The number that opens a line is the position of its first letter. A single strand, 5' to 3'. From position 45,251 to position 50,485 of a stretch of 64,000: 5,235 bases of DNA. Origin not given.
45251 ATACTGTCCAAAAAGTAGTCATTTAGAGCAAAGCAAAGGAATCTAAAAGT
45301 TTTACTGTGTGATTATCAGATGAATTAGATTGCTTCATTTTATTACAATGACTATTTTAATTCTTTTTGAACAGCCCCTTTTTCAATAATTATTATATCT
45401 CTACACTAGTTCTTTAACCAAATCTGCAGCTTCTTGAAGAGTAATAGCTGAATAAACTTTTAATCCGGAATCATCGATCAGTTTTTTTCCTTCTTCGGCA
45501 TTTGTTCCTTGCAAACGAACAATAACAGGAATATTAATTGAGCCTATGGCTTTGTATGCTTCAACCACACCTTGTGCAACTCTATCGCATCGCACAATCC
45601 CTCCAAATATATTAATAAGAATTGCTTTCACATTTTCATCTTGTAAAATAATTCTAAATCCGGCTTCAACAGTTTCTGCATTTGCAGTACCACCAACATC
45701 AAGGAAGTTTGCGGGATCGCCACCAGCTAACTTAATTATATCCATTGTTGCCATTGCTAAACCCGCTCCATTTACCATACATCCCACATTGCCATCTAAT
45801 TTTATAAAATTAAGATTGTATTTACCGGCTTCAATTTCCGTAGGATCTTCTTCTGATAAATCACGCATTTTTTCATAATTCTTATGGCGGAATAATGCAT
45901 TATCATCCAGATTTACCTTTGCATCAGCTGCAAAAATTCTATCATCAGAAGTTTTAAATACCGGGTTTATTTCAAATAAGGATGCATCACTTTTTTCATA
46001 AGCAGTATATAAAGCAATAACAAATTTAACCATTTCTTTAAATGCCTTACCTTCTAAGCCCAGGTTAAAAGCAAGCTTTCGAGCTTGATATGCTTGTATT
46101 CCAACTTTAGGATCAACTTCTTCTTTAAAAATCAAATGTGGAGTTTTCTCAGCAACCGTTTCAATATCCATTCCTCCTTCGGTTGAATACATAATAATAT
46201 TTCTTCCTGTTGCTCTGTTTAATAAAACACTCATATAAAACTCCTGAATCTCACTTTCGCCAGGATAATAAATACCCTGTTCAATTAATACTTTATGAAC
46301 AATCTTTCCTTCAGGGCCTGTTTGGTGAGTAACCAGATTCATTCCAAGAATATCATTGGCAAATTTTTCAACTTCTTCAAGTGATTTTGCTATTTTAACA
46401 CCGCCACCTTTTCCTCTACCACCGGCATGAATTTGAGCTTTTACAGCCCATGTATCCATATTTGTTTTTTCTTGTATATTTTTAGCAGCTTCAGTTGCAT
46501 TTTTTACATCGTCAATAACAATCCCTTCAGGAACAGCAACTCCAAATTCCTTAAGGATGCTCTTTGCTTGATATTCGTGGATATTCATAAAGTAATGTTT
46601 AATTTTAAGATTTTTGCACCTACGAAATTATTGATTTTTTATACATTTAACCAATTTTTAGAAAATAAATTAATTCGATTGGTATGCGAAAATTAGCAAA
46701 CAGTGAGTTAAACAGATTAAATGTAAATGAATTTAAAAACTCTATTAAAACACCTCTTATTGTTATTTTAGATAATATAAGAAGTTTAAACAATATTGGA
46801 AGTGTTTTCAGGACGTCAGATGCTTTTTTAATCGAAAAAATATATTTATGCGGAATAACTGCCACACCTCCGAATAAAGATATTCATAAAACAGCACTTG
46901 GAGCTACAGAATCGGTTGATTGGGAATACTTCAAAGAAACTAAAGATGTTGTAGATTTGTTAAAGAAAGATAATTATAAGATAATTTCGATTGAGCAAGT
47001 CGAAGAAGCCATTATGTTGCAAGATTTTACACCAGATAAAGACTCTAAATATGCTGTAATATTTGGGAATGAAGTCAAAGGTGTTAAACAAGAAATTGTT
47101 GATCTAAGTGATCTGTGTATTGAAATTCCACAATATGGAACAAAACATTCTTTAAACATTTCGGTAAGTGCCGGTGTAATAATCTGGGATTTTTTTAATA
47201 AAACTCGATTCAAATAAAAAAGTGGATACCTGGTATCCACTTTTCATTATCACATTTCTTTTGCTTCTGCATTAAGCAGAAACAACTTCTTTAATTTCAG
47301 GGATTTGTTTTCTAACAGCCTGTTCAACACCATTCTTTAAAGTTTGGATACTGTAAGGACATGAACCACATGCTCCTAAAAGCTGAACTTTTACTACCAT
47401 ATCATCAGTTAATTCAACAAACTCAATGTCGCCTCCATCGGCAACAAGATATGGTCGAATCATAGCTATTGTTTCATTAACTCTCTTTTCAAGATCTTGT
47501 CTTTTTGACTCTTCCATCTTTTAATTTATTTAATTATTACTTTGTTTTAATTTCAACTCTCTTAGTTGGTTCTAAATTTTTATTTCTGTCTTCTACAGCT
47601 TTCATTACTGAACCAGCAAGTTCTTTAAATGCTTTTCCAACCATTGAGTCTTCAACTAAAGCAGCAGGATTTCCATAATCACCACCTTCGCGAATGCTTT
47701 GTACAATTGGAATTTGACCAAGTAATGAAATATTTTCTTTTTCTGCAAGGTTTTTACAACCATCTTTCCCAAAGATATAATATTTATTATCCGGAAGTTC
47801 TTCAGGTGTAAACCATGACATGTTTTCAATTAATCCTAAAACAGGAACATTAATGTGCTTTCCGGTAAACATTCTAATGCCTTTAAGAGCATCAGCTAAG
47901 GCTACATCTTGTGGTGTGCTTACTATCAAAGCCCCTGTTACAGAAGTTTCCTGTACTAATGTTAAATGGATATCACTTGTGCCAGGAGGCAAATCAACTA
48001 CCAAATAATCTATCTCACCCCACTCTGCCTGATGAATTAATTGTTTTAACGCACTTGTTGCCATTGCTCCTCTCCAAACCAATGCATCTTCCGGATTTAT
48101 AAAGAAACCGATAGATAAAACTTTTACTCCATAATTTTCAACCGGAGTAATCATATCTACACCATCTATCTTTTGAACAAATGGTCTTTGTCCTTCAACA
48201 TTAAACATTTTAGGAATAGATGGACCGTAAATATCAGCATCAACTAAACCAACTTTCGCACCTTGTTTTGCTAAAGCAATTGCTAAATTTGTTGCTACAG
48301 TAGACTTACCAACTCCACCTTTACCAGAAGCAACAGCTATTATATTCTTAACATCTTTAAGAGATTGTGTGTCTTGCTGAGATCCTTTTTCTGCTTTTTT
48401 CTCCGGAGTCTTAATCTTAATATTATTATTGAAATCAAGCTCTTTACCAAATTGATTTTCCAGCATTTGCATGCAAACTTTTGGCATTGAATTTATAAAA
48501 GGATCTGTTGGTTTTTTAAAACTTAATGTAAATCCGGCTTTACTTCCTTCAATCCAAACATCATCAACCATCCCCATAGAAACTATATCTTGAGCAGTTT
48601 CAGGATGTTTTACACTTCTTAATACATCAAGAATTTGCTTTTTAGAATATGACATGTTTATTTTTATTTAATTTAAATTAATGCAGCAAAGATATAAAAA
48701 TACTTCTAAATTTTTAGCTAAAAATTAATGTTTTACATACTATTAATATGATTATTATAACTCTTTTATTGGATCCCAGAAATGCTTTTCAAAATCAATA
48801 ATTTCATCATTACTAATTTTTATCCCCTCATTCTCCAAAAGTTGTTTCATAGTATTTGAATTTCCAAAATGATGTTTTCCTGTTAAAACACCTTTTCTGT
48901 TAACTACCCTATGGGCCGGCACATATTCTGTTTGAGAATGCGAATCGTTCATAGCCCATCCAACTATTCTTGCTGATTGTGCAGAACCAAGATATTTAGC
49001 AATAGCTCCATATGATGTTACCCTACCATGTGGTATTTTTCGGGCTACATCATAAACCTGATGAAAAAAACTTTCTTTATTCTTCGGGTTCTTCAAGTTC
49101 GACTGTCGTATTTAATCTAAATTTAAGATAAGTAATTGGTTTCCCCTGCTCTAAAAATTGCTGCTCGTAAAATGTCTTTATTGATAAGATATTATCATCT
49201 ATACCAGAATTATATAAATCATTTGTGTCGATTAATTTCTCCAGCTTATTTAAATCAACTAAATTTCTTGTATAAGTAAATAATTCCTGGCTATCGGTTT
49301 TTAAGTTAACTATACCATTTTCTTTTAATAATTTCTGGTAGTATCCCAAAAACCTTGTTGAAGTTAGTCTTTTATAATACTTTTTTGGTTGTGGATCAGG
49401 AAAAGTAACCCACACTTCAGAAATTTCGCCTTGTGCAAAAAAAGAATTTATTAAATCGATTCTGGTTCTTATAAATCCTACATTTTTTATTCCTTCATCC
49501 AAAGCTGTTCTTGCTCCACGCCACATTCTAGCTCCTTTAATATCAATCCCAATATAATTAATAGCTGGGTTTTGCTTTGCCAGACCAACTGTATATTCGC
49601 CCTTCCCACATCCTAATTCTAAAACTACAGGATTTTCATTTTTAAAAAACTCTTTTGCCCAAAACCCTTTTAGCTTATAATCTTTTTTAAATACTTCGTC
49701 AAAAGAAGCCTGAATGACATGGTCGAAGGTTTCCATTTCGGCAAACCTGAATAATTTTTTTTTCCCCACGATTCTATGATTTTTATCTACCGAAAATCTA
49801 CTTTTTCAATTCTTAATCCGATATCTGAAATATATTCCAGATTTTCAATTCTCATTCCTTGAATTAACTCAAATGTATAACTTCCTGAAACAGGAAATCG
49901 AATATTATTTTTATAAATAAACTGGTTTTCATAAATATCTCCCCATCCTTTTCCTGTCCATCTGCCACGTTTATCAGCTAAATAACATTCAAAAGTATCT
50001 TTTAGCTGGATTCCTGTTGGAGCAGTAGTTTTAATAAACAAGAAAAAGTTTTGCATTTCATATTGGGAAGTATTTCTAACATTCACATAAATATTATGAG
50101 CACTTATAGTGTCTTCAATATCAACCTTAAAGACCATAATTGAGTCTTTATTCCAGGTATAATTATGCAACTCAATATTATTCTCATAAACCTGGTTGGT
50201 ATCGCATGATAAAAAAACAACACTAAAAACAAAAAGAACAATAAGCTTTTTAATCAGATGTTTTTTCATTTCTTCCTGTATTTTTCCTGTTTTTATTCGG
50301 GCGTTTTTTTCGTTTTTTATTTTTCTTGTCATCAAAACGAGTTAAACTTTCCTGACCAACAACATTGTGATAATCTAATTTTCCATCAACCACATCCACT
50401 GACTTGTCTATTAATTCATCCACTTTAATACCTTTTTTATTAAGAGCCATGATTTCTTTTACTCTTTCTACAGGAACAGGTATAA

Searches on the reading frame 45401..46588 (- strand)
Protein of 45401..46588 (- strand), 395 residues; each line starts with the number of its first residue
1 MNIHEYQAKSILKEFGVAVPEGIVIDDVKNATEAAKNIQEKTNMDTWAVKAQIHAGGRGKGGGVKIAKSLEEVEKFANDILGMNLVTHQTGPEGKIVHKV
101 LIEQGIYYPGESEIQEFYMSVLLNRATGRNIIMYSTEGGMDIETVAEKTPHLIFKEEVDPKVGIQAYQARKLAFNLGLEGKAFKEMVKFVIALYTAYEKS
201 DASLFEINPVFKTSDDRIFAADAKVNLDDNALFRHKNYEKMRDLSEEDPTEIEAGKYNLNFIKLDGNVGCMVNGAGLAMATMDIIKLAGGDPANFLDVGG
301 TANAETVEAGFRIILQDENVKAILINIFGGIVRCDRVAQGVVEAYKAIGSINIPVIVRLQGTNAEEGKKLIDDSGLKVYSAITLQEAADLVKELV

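Call 55: search_protein_families(library=pfam, proteins=[window:45401-46588:-], max_evalue=0.00001)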
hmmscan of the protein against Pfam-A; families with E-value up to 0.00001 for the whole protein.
window:45401-46588:- (395 aa): 4 families
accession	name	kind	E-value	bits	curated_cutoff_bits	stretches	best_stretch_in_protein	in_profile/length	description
PF08442.15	ATP-grasp_2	-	4.8e-69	232.5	29.5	1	2-210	1-200/202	ATP-grasp domain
PF00549.24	Ligase_CoA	-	9.5e-33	113.5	24.5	1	271-388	1-124/128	CoA-ligase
PF24948.1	Citrate_synth_N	-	8.4e-20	71.6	83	1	2-236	4-229/232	ATP-citrate synthase ATP-grasp domain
PF13549.11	ATP-grasp_5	-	6.3e-07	29.4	27.6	1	4-227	11-221/221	ATP-grasp domain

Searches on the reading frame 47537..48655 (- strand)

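Call 55: search_protein_families(library=pfam, proteins=[window:47537-48655:-], max_evalue=0.00001)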
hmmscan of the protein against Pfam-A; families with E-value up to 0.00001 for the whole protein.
window:47537-48655:- (372 aa): 7 families
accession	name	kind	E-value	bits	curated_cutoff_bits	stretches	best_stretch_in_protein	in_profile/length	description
PF10609.15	ParA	-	1.3e-91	306.8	27.1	1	102-350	2-245/246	NUBPL iron-transfer P-loop NTPase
PF01656.29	CbiA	-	7.3e-14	52.3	25.4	1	106-255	1-54/125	CobQ/CobB/MinD/ParA nucleotide binding domain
PF13614.12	AAA_31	-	2.5e-11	44.3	27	1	104-226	2-129/177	AAA domain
PF01883.24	FeS_assembly_P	-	4.7e-10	40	23.5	1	5-61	1-57/73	Iron-sulfur cluster assembly protein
PF09140.17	MipZ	-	1.2e-08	35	20.7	1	105-224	2-109/262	ATPase MipZ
PF00142.24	Fer4_NifH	-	2.9e-07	30.7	25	0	110-142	6-38/271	4Fe-4S iron sulfur cluster binding proteins, NifH/frxC family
PF02374.21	ArsA_ATPase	-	8.1e-06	25.7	24.3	1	108-153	5-49/305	Anion-transporting ATPase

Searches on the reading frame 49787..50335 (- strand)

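Call 55: search_protein_families(library=pfam, proteins=[window:49787-50335:-], max_evalue=0.00001)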
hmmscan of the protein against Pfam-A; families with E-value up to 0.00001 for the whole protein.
window:49787-50335:- (182 aa): 1 family
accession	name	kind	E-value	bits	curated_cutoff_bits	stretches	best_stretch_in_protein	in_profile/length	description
PF14109.11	GldH_lipo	-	2e-40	139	27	1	48-176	1-129/129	GldH lipoprotein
